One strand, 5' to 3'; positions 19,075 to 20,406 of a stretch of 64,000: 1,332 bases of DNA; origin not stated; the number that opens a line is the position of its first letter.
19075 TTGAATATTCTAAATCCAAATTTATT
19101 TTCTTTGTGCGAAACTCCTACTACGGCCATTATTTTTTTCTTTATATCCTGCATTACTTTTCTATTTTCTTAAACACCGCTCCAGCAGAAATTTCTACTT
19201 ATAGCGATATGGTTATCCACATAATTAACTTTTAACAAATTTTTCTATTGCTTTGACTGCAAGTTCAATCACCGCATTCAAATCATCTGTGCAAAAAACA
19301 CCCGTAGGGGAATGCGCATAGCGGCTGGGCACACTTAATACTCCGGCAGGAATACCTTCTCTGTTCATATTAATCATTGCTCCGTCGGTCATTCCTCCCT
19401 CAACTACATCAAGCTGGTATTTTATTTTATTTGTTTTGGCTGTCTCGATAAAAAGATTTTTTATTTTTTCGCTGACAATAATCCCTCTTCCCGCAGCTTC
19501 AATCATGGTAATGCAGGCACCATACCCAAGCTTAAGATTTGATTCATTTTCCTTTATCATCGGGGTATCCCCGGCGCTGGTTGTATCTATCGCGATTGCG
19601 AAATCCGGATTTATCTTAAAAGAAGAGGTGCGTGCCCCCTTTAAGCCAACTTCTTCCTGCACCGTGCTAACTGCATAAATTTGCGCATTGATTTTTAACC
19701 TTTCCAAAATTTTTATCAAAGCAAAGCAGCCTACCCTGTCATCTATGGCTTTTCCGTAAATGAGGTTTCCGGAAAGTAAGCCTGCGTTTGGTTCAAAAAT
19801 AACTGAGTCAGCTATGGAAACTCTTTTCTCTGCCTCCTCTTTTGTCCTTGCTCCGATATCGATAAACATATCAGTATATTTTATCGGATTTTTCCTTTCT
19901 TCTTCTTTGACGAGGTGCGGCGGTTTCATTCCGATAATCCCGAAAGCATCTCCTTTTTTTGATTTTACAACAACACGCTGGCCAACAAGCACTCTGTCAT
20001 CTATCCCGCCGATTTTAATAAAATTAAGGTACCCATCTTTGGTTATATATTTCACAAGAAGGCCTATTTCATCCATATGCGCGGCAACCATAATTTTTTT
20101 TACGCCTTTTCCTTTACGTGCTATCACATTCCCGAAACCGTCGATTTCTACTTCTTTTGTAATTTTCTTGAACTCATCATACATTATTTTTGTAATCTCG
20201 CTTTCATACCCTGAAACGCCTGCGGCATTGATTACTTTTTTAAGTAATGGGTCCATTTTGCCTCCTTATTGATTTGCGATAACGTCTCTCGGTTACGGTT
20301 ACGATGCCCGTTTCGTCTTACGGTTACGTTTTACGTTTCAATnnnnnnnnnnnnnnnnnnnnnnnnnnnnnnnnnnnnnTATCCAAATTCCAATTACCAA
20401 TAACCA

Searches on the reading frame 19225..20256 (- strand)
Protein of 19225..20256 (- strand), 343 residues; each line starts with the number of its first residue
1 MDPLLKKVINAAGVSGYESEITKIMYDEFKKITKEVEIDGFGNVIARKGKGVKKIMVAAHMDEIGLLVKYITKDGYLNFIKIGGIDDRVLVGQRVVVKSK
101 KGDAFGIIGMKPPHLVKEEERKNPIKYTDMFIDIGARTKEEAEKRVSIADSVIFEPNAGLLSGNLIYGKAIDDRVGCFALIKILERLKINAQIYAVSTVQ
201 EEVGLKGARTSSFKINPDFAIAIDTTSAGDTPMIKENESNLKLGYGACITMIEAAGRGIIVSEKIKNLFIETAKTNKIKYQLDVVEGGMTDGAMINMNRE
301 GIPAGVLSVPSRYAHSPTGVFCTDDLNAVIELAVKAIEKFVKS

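Call 71: search_protein_families(library=pfam, proteins=[window:19225-20256:-], max_evalue=0.00001)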
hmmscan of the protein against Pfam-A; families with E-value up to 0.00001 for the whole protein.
window:19225-20256:- (343 aa): 1 family
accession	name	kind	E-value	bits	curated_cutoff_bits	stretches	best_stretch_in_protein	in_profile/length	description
PF05343.19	Peptidase_M42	-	1.7e-94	316.6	23.2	1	42-332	1-292/292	M42 glutamyl aminopeptidase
